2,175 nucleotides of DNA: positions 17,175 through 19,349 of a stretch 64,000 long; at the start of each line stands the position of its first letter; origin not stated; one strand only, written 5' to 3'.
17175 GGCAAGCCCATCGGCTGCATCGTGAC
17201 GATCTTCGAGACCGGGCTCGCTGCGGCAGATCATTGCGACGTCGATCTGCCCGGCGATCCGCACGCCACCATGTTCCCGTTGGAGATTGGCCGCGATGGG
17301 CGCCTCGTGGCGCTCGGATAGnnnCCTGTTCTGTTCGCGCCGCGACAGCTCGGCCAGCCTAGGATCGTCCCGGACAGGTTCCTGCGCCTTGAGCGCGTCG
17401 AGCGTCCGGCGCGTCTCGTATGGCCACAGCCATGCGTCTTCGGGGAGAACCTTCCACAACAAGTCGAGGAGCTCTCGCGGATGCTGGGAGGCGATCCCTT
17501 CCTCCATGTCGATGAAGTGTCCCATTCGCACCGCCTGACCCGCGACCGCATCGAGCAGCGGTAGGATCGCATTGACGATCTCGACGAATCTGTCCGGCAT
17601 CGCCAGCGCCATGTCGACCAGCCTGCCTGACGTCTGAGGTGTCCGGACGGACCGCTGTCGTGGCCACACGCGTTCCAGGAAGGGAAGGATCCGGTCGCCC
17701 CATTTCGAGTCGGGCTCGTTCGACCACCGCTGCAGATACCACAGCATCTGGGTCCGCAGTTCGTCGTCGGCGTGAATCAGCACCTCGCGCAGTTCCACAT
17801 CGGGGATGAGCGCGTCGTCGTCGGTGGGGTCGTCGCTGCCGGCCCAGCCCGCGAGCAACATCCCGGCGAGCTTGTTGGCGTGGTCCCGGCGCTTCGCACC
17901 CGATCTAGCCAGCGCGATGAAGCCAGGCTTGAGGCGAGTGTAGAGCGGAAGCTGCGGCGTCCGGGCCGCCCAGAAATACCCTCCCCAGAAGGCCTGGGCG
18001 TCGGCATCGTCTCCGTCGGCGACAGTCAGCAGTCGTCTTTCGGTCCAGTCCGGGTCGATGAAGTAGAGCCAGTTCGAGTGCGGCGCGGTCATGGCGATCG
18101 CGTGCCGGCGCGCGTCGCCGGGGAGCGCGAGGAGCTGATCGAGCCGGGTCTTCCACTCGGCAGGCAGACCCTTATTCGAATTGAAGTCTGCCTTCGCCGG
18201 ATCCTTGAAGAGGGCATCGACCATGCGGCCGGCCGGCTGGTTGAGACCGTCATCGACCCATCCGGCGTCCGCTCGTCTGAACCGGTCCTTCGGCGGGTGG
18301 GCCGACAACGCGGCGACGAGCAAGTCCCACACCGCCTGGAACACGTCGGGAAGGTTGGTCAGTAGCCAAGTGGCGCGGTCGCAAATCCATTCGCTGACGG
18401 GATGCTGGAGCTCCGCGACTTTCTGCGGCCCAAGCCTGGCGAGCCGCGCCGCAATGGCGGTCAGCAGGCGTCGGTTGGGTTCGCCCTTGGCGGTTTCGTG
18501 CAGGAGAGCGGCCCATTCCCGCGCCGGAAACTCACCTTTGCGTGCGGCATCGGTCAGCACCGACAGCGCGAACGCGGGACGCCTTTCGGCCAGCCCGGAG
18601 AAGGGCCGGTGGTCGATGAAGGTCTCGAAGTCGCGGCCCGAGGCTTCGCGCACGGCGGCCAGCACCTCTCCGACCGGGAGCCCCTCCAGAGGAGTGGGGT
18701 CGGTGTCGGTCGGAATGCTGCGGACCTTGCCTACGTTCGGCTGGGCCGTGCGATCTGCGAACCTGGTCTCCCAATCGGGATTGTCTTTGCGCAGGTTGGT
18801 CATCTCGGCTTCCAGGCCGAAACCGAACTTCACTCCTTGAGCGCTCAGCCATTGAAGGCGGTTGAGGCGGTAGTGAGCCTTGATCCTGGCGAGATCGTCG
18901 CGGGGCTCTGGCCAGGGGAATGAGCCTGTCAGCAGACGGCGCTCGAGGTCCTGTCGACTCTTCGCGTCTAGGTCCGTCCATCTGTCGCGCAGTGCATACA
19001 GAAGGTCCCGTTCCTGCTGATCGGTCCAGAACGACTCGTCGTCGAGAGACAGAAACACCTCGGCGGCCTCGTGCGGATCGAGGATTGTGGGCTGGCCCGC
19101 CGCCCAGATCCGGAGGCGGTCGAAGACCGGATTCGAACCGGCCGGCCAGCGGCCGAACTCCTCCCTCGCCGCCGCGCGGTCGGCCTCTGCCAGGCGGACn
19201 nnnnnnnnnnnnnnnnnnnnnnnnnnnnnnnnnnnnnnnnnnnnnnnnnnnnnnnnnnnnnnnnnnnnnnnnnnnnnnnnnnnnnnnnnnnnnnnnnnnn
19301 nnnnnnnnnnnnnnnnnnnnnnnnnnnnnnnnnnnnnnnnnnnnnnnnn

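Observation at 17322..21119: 1265 aa SIR2-like protein: candidate single-gene NAD+-depleting defence (DSR-like, but with an unassigned 950 aa C-terminal region)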

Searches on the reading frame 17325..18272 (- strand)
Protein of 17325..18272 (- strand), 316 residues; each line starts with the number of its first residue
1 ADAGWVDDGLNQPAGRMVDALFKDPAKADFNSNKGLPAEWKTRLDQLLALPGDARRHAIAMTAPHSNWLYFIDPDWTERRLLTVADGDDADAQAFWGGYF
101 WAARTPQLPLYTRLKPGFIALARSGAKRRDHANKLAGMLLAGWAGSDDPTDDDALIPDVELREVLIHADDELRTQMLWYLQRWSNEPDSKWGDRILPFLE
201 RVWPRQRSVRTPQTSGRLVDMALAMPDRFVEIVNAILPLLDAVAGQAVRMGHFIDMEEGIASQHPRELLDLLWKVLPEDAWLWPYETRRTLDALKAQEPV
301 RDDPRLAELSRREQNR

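Call 12: search_protein_families(library=ncbifam, proteins=[window:17325-18272:-], max_evalue=10)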
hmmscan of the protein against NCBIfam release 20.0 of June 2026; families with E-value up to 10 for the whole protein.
window:17325-18272:- (316 aa): 1 family
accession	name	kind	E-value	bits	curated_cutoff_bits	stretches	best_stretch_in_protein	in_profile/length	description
NF041818.1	Dsr1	equivalog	1.3e-31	109.3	1400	1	6-306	958-1255/1263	anti-phage defense-associated sirtuin Dsr1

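Call 13: search_protein_families(library=padloc, proteins=[window:17325-18272:-], max_evalue=10)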
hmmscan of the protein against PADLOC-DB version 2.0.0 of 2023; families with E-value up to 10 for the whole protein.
window:17325-18272:- (316 aa): 3 families
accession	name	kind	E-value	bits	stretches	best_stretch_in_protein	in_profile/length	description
PDLC02183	Dsr1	-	5.8e-28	95.2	1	6-311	967-1271/1275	-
PDLC04167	Dsr1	-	1.3e-26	90.6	1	6-305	931-1231/1248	-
PDLC03347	MTase_II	-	0.038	10.7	1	161-299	182-322/488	Type II methyltransferase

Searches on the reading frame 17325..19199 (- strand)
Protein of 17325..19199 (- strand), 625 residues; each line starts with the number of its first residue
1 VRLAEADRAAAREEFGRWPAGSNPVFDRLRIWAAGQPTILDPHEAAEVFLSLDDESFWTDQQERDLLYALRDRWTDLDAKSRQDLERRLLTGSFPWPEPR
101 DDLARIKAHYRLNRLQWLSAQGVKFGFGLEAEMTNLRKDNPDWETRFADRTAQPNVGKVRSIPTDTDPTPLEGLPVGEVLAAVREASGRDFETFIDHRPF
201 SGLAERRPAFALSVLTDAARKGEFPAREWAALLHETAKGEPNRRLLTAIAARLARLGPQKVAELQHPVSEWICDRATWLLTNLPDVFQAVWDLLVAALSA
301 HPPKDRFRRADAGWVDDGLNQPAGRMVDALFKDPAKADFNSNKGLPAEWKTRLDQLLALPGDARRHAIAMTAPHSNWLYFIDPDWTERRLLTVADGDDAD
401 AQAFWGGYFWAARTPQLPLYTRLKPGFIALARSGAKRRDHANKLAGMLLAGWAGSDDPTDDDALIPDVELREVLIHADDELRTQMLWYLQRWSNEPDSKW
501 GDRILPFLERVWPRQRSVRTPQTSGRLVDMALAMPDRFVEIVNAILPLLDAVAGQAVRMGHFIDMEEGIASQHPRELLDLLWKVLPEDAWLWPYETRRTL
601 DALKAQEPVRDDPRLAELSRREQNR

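Call 86: search_protein_representatives(protein=window:17325-19199:-)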
Query: 625 residues. Proteins with E-value up to 0.001 (for the whole library): 1738; up to 1e-10: 1073; up to 1e-30: 503. The best 150 are listed.
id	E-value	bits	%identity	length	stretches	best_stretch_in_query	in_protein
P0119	9.0e-161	553.0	46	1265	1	3-622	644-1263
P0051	2.6e-158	544.8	43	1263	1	2-621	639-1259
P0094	3.6e-152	524.6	41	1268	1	3-622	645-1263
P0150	2.1e-145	502.2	42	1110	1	2-623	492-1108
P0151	9.2e-142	490.2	42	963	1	2-621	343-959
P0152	1.2e-137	476.6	42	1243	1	1-623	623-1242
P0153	1.3e-135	469.9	39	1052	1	10-622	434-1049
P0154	2.4e-135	469.0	41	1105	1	2-621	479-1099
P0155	1.4e-134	466.5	40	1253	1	2-623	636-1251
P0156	3.1e-130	452.1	94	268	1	214-424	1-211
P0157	1.3e-126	440.1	41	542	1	82-621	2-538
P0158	1.9e-126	439.6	52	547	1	228-623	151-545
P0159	2.7e-126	439.1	39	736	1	5-622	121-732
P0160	3.1e-124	432.3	37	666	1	2-621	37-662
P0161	4.0e-124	431.9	37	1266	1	2-624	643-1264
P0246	6.3e-90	318.9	34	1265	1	3-615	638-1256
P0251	1.5e-89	317.7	34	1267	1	2-623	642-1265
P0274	1.7e-84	301.0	33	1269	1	2-621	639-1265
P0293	1.2e-81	291.6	32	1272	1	9-618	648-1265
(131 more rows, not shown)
